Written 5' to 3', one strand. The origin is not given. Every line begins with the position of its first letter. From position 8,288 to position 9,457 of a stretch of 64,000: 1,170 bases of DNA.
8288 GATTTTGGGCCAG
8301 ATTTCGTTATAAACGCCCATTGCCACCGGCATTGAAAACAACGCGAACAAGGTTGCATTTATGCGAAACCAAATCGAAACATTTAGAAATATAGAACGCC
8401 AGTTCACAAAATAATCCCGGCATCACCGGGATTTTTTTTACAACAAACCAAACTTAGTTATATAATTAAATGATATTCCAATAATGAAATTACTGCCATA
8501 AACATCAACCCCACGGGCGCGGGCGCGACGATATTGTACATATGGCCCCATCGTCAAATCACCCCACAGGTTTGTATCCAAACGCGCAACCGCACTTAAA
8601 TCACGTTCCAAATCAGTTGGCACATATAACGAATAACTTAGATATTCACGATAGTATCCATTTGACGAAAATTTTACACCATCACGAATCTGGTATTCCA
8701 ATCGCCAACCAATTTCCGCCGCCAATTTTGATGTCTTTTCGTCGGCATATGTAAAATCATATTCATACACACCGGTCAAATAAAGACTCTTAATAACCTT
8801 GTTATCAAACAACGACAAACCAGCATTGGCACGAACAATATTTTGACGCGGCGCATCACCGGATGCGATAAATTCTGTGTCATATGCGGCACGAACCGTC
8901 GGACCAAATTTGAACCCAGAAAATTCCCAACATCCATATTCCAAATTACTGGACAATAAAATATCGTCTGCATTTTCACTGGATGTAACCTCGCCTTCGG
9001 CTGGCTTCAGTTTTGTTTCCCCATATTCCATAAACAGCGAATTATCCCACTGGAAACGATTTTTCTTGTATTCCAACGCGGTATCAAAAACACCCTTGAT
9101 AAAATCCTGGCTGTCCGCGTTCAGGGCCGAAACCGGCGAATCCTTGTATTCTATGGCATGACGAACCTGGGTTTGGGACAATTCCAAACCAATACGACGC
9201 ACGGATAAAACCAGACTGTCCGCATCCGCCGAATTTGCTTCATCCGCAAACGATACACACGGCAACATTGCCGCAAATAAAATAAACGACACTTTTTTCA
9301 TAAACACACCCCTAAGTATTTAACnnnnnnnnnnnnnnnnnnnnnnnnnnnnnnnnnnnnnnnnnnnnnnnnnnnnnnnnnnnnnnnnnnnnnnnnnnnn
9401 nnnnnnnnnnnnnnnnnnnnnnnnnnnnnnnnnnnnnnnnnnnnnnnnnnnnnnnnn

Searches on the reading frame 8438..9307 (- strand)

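Call 88: search_protein_families(library=pfam, proteins=[window:8438-9307:-], max_evalue=0.0001)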
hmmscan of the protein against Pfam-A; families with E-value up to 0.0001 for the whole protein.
window:8438-9307:- (289 aa): 1 family
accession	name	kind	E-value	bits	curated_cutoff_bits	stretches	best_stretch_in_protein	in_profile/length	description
PF11276.14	DUF3078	-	1e-06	29.5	25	1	72-128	21-74/92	Protein of unknown function (DUF3078)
